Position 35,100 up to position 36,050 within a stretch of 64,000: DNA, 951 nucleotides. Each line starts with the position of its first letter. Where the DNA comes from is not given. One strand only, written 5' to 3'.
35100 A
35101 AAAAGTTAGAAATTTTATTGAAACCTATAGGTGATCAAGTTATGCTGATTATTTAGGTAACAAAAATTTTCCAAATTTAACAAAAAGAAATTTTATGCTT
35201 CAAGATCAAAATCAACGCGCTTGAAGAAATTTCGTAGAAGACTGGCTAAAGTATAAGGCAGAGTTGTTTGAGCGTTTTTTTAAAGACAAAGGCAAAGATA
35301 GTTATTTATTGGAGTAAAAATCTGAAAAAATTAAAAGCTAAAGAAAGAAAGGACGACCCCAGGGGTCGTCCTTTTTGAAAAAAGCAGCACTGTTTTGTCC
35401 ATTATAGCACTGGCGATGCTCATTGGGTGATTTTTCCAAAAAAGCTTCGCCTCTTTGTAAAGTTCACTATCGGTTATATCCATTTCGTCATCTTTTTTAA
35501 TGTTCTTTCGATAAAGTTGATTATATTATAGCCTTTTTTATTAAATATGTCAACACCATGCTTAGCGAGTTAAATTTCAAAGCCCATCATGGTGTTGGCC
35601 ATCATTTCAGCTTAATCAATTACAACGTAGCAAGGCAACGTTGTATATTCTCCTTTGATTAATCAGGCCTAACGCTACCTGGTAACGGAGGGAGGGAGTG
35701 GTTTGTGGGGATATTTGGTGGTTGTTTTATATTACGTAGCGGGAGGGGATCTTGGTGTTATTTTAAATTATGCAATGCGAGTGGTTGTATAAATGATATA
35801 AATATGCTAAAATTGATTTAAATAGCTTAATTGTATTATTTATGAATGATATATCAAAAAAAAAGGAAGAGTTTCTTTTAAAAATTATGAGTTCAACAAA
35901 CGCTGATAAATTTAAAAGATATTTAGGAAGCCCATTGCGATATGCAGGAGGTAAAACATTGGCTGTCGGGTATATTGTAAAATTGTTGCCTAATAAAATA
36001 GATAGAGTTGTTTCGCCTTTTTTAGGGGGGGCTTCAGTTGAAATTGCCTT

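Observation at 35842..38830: Candidate restriction-modification/defence module: Dam-family MTase, small PD-(D/E)xK-like ORF, poly-Glu/Asp-tailed protein and an HExxH protein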

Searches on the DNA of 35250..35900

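Call 64: search_rna_families(source=window, start=35250, end=35900, threshold=evalue, max_evalue=1)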
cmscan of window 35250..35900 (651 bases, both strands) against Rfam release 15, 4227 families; matches with E-value up to 1: 4.
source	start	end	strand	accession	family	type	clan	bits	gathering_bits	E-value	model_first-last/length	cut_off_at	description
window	35308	35374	+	RF02495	ohsC_RNA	Gene; antitoxin;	-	30.7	50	0.012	1-77/77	no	Oppression of Hydrophobic ORF by sRNA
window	35336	35541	+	RF01808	MicX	Gene; sRNA;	-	18.9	75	0.088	1-194/194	no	MicX Vibrio cholerae sRNA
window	35349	35374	+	RF02768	Ysr155_RyfD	Gene; sRNA;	-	17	42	0.75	1-140/140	no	Yersinia sRNA 155(RyfD)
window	35337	35376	+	RF02503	Atu_C9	Gene; sRNA;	-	16.2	40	0.052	154-192/192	no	Rhizobiales sRNA Atu_C9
